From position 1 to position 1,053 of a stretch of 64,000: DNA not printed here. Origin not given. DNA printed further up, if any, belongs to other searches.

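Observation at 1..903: Rosetta-stone fusion: PNPOx-like split-barrel domain fused to a MenA-like DHNA prenyltransferase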

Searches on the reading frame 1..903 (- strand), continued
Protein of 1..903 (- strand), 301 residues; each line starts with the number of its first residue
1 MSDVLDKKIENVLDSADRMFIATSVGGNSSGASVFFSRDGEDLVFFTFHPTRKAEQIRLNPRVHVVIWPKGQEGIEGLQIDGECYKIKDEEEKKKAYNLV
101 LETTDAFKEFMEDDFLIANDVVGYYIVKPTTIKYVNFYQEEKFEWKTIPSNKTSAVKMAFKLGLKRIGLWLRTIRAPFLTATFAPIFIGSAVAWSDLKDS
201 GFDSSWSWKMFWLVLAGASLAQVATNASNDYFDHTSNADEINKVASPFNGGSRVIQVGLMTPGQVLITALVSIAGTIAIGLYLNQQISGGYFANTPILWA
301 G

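Call 63: search_protein_families(library=ncbifam, proteins=[P0124, P0126, P0137, P0141, P0150, P0156, P0163, P0179, P0204, P0220], max_evalue=1e-15)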
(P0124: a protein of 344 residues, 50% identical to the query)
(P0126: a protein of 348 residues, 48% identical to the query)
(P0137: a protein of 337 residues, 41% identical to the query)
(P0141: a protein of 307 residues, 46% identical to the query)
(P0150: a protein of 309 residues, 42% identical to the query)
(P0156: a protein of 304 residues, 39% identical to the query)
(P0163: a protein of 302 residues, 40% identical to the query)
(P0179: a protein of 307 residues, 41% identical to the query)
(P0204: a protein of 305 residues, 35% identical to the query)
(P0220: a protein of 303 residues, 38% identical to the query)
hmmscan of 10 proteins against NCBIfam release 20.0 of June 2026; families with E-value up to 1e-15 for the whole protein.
P0124 (344 aa): 5 families
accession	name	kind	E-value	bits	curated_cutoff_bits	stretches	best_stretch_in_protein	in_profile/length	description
NF004751.0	PRK06080.1-3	equivalog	9.1e-34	117.3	264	1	8-340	13-294/296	1,4-dihydroxy-2-naphthoate polyprenyltransferase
NF004749.0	PRK06080.1-1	equivalog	1.3e-23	83.6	277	1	7-292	21-270/311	1,4-dihydroxy-2-naphthoate polyprenyltransferase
TIGR02235.1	menA_cyano-plnt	equivalog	8.8e-22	77.7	225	1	7-251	1-219/285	2-carboxy-1,4-naphthoquinone phytyltransferase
NF004750.0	PRK06080.1-2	equivalog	1.8e-21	76.8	346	1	6-258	7-240/301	1,4-dihydroxy-2-naphthoate polyprenyltransferase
TIGR00751.1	menA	equivalog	5.3e-21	75.3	102.15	1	18-335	6-281/284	1,4-dihydroxy-2-naphthoate octaprenyltransferase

P0126 (348 aa): 5 families
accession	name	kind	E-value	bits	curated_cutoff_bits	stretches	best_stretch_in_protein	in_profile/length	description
NF004751.0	PRK06080.1-3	equivalog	2.7e-34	119.1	264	1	13-269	13-249/296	1,4-dihydroxy-2-naphthoate polyprenyltransferase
NF004750.0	PRK06080.1-2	equivalog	1e-24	87.4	346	1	12-271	8-253/301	1,4-dihydroxy-2-naphthoate polyprenyltransferase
TIGR02235.1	menA_cyano-plnt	equivalog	3.4e-22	79.1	225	1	12-280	1-243/285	2-carboxy-1,4-naphthoquinone phytyltransferase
NF004749.0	PRK06080.1-1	equivalog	6e-22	78.2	277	1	12-249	21-239/311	1,4-dihydroxy-2-naphthoate polyprenyltransferase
TIGR00751.1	menA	equivalog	6.2e-22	78.4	102.15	1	23-245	6-215/284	1,4-dihydroxy-2-naphthoate octaprenyltransferase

P0137 (337 aa): 7 families
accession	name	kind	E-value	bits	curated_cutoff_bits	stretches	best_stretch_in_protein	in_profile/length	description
NF004751.0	PRK06080.1-3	equivalog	1.3e-30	107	264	1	10-334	8-294/296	1,4-dihydroxy-2-naphthoate polyprenyltransferase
NF004749.0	PRK06080.1-1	equivalog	1.7e-26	93.1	277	1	20-336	27-308/311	1,4-dihydroxy-2-naphthoate polyprenyltransferase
TIGR00751.1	menA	equivalog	2.4e-24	86.3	102.15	1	29-329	10-281/284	1,4-dihydroxy-2-naphthoate octaprenyltransferase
NF004750.0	PRK06080.1-2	equivalog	1.2e-22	80.6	346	1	16-273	10-253/301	1,4-dihydroxy-2-naphthoate polyprenyltransferase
TIGR02235.1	menA_cyano-plnt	equivalog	1.1e-21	77.4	225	1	17-334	4-284/285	2-carboxy-1,4-naphthoquinone phytyltransferase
NF004754.0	PRK06080.1-6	equivalog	2.1e-20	73.3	522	1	16-328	13-296/308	1,4-dihydroxy-2-naphthoate polyprenyltransferase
NF004617.0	PRK05951.1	equivalog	1e-17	64.2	239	1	24-254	26-236/306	prenyltransferase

P0141 (307 aa): 10 families
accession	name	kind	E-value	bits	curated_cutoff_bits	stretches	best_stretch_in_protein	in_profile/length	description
NF004751.0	PRK06080.1-3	equivalog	5.9e-49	167.2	264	1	3-299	10-295/296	1,4-dihydroxy-2-naphthoate polyprenyltransferase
NF004749.0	PRK06080.1-1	equivalog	3.6e-47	161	277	1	2-301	18-309/311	1,4-dihydroxy-2-naphthoate polyprenyltransferase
TIGR02235.1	menA_cyano-plnt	equivalog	4e-44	151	225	1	5-298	1-284/285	2-carboxy-1,4-naphthoquinone phytyltransferase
NF004617.0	PRK05951.1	equivalog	2.2e-37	128.8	239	1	15-303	26-303/306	prenyltransferase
NF009926.0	PRK13387.1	equivalog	3.6e-34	118.3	316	1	1-301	1-315/317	1,4-dihydroxy-2-naphthoate polyprenyltransferase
TIGR00751.1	menA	equivalog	8.9e-31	107.4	102.15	1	19-280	9-268/284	1,4-dihydroxy-2-naphthoate octaprenyltransferase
NF004753.0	PRK06080.1-5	equivalog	3.7e-30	105.2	555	1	4-300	12-306/312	1,4-dihydroxy-2-naphthoate polyprenyltransferase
NF004750.0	PRK06080.1-2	equivalog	2.7e-29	102.4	346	1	2-266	5-269/301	1,4-dihydroxy-2-naphthoate polyprenyltransferase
NF004752.0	PRK06080.1-4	subfamily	1.9e-20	73.7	289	1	1-261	1-262/300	1,4-dihydroxy-2-naphthoate polyprenyltransferase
NF004754.0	PRK06080.1-6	equivalog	8.5e-19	68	522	1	4-238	10-243/308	1,4-dihydroxy-2-naphthoate polyprenyltransferase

P0150 (309 aa): 10 families
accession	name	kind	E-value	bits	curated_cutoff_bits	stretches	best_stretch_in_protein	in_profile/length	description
NF004749.0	PRK06080.1-1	equivalog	5.2e-50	170.3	277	1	6-307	16-309/311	1,4-dihydroxy-2-naphthoate polyprenyltransferase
NF004751.0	PRK06080.1-3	equivalog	6.4e-50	170.4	264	1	5-305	6-295/296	1,4-dihydroxy-2-naphthoate polyprenyltransferase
TIGR02235.1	menA_cyano-plnt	equivalog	9.9e-41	139.9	225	1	12-304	2-284/285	2-carboxy-1,4-naphthoquinone phytyltransferase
NF009926.0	PRK13387.1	equivalog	1.4e-35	122.9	316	1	14-304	8-312/317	1,4-dihydroxy-2-naphthoate polyprenyltransferase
NF004753.0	PRK06080.1-5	equivalog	1.1e-32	113.5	555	1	16-306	18-306/312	1,4-dihydroxy-2-naphthoate polyprenyltransferase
NF004752.0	PRK06080.1-4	subfamily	5.3e-30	105.1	289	1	22-270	16-265/300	1,4-dihydroxy-2-naphthoate polyprenyltransferase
TIGR00751.1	menA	equivalog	8.8e-29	100.8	102.15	1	21-301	5-283/284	1,4-dihydroxy-2-naphthoate octaprenyltransferase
NF004750.0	PRK06080.1-2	equivalog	7.8e-27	94.4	346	1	9-303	6-298/301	1,4-dihydroxy-2-naphthoate polyprenyltransferase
NF004617.0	PRK05951.1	equivalog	1.7e-26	93.1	239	1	40-306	45-300/306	prenyltransferase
NF004754.0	PRK06080.1-6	equivalog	1.3e-21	77.3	522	1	8-307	8-305/308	1,4-dihydroxy-2-naphthoate polyprenyltransferase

P0156 (304 aa): 10 families
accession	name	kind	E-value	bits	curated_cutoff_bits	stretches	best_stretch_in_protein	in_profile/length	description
NF004751.0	PRK06080.1-3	equivalog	1.7e-51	175.5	264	1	3-298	9-294/296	1,4-dihydroxy-2-naphthoate polyprenyltransferase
NF004749.0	PRK06080.1-1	equivalog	5.4e-48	163.7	277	1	2-301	17-309/311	1,4-dihydroxy-2-naphthoate polyprenyltransferase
TIGR02235.1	menA_cyano-plnt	equivalog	3.1e-45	154.7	225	1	6-298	1-284/285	2-carboxy-1,4-naphthoquinone phytyltransferase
NF009926.0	PRK13387.1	equivalog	8.8e-35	120.3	316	1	6-302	5-316/317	1,4-dihydroxy-2-naphthoate polyprenyltransferase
TIGR00751.1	menA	equivalog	1.2e-31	110.3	102.15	1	19-295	8-283/284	1,4-dihydroxy-2-naphthoate octaprenyltransferase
NF004750.0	PRK06080.1-2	equivalog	9e-31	107.3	346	1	2-298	4-299/301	1,4-dihydroxy-2-naphthoate polyprenyltransferase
NF004617.0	PRK05951.1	equivalog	3.4e-30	105.2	239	1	12-302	22-302/306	prenyltransferase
NF004753.0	PRK06080.1-5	equivalog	5.6e-27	94.7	555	1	9-297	16-303/312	1,4-dihydroxy-2-naphthoate polyprenyltransferase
NF004752.0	PRK06080.1-4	subfamily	2.1e-26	93.2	289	1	18-266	17-267/300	1,4-dihydroxy-2-naphthoate polyprenyltransferase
NF004754.0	PRK06080.1-6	equivalog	3.1e-20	72.8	522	1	5-299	10-303/308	1,4-dihydroxy-2-naphthoate polyprenyltransferase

P0163 (302 aa): 10 families
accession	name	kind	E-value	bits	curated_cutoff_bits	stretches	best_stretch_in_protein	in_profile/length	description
NF004751.0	PRK06080.1-3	equivalog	6.1e-56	190.1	264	1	2-299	8-294/296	1,4-dihydroxy-2-naphthoate polyprenyltransferase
NF004749.0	PRK06080.1-1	equivalog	3.7e-48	164.3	277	1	3-299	18-306/311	1,4-dihydroxy-2-naphthoate polyprenyltransferase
TIGR02235.1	menA_cyano-plnt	equivalog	1.1e-42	146.3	225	1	6-300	1-285/285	2-carboxy-1,4-naphthoquinone phytyltransferase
NF004750.0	PRK06080.1-2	equivalog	2.8e-39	135.2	346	1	5-299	7-299/301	1,4-dihydroxy-2-naphthoate polyprenyltransferase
NF004617.0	PRK05951.1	equivalog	1e-38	133.2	239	1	23-297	33-290/306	prenyltransferase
TIGR00751.1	menA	equivalog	2.7e-38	132.1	102.15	1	15-296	4-283/284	1,4-dihydroxy-2-naphthoate octaprenyltransferase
NF009926.0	PRK13387.1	equivalog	1.1e-33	116.7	316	1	8-300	7-313/317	1,4-dihydroxy-2-naphthoate polyprenyltransferase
NF004753.0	PRK06080.1-5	equivalog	1.5e-31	109.7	555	1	10-297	17-302/312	1,4-dihydroxy-2-naphthoate polyprenyltransferase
NF004754.0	PRK06080.1-6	equivalog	3e-30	105.7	522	1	6-298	11-301/308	1,4-dihydroxy-2-naphthoate polyprenyltransferase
NF004752.0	PRK06080.1-4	subfamily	1.7e-26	93.6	289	1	10-273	11-273/300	1,4-dihydroxy-2-naphthoate polyprenyltransferase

P0179 (307 aa): 10 families
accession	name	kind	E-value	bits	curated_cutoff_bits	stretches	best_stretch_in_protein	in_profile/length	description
NF004751.0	PRK06080.1-3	equivalog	2e-51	175.3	264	1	10-302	14-295/296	1,4-dihydroxy-2-naphthoate polyprenyltransferase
NF004749.0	PRK06080.1-1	equivalog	7e-50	169.9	277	1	9-305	22-310/311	1,4-dihydroxy-2-naphthoate polyprenyltransferase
TIGR02235.1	menA_cyano-plnt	equivalog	2.4e-39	135.4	225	1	13-302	6-285/285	2-carboxy-1,4-naphthoquinone phytyltransferase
NF004617.0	PRK05951.1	equivalog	1.1e-38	133.2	239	1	32-303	41-300/306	prenyltransferase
TIGR00751.1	menA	equivalog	4.5e-35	121.5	102.15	1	20-298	7-283/284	1,4-dihydroxy-2-naphthoate octaprenyltransferase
NF004750.0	PRK06080.1-2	equivalog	1.7e-34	119.6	346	1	17-302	17-300/301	1,4-dihydroxy-2-naphthoate polyprenyltransferase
NF009926.0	PRK13387.1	equivalog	5.6e-32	111.1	316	1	5-303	2-314/317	1,4-dihydroxy-2-naphthoate polyprenyltransferase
NF004753.0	PRK06080.1-5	equivalog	3.6e-27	95.4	555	1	8-304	13-307/312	1,4-dihydroxy-2-naphthoate polyprenyltransferase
NF004754.0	PRK06080.1-6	equivalog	2.1e-25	89.8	522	1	17-304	20-305/308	1,4-dihydroxy-2-naphthoate polyprenyltransferase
NF004752.0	PRK06080.1-4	subfamily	1.8e-21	77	289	1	17-266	14-264/300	1,4-dihydroxy-2-naphthoate polyprenyltransferase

P0204 (305 aa): 10 families
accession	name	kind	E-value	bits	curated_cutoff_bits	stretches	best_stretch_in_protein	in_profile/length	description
NF004749.0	PRK06080.1-1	equivalog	4.1e-49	167.4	277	1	4-303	20-309/311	1,4-dihydroxy-2-naphthoate polyprenyltransferase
NF004751.0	PRK06080.1-3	equivalog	1.5e-48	165.9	264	1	5-301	12-295/296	1,4-dihydroxy-2-naphthoate polyprenyltransferase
NF004617.0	PRK05951.1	equivalog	8.4e-39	133.5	239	1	15-298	26-296/306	prenyltransferase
TIGR02235.1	menA_cyano-plnt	equivalog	1.7e-38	132.6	225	1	5-301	1-285/285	2-carboxy-1,4-naphthoquinone phytyltransferase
NF009926.0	PRK13387.1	equivalog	5.7e-33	114.3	316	1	1-302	1-314/317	1,4-dihydroxy-2-naphthoate polyprenyltransferase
TIGR00751.1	menA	equivalog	4e-32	111.8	102.15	1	18-296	8-282/284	1,4-dihydroxy-2-naphthoate octaprenyltransferase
NF004750.0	PRK06080.1-2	equivalog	6.6e-32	111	346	1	4-301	7-300/301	1,4-dihydroxy-2-naphthoate polyprenyltransferase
NF004753.0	PRK06080.1-5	equivalog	1.5e-26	93.4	555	1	11-301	19-305/312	1,4-dihydroxy-2-naphthoate polyprenyltransferase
NF004754.0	PRK06080.1-6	equivalog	4.8e-20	72.2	522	1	5-296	11-298/308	1,4-dihydroxy-2-naphthoate polyprenyltransferase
NF004752.0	PRK06080.1-4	subfamily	1.7e-19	70.6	289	1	15-260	15-259/300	1,4-dihydroxy-2-naphthoate polyprenyltransferase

P0220 (303 aa): 10 families
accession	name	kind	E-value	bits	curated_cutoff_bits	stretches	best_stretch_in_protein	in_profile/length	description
NF004749.0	PRK06080.1-1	equivalog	1.5e-49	168.8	277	1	3-301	19-310/311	1,4-dihydroxy-2-naphthoate polyprenyltransferase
TIGR02235.1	menA_cyano-plnt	equivalog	3.3e-45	154.6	225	1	8-298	4-285/285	2-carboxy-1,4-naphthoquinone phytyltransferase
NF004751.0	PRK06080.1-3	equivalog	7.9e-45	153.7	264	1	7-298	14-295/296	1,4-dihydroxy-2-naphthoate polyprenyltransferase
NF004617.0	PRK05951.1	equivalog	8.1e-35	120.4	239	1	16-301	29-302/306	prenyltransferase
NF004753.0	PRK06080.1-5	equivalog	2e-32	112.6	555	1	3-300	11-307/312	1,4-dihydroxy-2-naphthoate polyprenyltransferase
NF009926.0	PRK13387.1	equivalog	1.2e-31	110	316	1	1-297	1-312/317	1,4-dihydroxy-2-naphthoate polyprenyltransferase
NF004752.0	PRK06080.1-4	subfamily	3.4e-28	99.2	289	1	1-259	1-261/300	1,4-dihydroxy-2-naphthoate polyprenyltransferase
NF004750.0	PRK06080.1-2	equivalog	2.6e-27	96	346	1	7-298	10-300/301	1,4-dihydroxy-2-naphthoate polyprenyltransferase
TIGR00751.1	menA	equivalog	4.2e-24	85.5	102.15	1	17-293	7-282/284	1,4-dihydroxy-2-naphthoate octaprenyltransferase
NF004754.0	PRK06080.1-6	equivalog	4.2e-19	69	522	1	22-301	28-306/308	1,4-dihydroxy-2-naphthoate polyprenyltransferase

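Call 73: list_cluster_members(proteins=[P0034, P0096, P0089, P0058, P0033, P0118, P0111, P0082, P0023, P0002])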
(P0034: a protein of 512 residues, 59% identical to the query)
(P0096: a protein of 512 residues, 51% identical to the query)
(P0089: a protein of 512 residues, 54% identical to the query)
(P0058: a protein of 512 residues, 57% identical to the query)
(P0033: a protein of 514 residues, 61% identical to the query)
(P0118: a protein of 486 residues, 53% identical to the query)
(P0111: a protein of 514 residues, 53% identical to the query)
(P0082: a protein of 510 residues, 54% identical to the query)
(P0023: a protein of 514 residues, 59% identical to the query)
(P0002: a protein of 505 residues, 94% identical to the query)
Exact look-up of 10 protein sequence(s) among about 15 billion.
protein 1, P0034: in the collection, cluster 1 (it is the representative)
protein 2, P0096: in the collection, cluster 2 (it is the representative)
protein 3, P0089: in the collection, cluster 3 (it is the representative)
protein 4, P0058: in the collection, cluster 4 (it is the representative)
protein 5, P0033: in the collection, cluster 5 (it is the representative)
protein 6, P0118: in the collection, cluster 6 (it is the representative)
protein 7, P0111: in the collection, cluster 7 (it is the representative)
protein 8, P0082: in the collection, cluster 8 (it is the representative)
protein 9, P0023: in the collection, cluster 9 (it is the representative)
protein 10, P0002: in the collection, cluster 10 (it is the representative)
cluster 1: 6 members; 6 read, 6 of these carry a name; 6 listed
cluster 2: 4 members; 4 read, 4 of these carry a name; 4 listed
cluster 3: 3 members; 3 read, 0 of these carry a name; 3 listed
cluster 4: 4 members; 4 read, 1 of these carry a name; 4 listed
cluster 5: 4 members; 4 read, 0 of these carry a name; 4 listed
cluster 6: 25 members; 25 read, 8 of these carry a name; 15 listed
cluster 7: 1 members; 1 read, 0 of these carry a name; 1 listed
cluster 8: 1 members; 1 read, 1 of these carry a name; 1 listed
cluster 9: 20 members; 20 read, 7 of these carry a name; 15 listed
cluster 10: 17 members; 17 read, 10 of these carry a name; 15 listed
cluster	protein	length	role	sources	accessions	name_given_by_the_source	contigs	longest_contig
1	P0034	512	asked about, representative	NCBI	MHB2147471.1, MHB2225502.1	UbiA family prenyltransferase [Calditrichota bacterium LG25]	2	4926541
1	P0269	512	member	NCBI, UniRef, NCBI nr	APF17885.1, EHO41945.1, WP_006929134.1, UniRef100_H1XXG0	pyridoxamine 5'-phosphate oxidase-related FMN-binding protein [Caldithrix abyssi DSM ... | 1,4-dihydroxy-2-naphthoate octaprenyltransferase n=1 Tax=Caldithrix abyssi DSM 13497 ... | UbiA family prenyltransferase [Caldithrix abyssi]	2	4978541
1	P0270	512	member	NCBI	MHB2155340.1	UbiA family prenyltransferase [Calditrichota bacterium GD2]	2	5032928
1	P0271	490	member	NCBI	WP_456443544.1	UbiA family prenyltransferase, partial [Caldithrix abyssi]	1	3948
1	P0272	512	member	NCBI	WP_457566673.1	UbiA family prenyltransferase [Caldithrix abyssi]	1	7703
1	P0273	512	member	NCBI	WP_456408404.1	UbiA family prenyltransferase [Caldithrix abyssi]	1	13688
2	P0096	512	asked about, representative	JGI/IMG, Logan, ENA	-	1,4-dihydroxy-2-naphthoate octaprenyltransferase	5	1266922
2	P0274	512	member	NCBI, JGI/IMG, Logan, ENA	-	1,4-dihydroxy-2-naphthoate octaprenyltransferase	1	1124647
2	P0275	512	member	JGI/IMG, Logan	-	1,4-dihydroxy-2-naphthoate octaprenyltransferase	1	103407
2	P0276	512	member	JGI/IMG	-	1,4-dihydroxy-2-naphthoate octaprenyltransferase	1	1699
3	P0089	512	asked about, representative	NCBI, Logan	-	-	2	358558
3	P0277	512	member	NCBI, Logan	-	-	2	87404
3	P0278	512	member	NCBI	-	-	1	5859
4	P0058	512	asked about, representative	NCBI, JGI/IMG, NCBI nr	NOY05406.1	MAG: UbiA family prenyltransferase [Chlorobi bacterium] | UbiA family prenyltransferase [Chlorobiota bacterium]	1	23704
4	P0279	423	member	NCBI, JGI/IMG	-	-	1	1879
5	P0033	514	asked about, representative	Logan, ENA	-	-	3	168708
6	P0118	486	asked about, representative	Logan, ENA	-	-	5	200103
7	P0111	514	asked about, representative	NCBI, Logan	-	-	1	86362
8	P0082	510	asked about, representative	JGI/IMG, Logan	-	1,4-dihydroxy-2-naphthoate octaprenyltransferase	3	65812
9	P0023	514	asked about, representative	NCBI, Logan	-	-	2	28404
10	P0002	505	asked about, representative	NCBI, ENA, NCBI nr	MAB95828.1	MAG: hypothetical protein CL496_01210 [Actinobacteria bacterium] | hypothetical protein [Actinomycetota bacterium]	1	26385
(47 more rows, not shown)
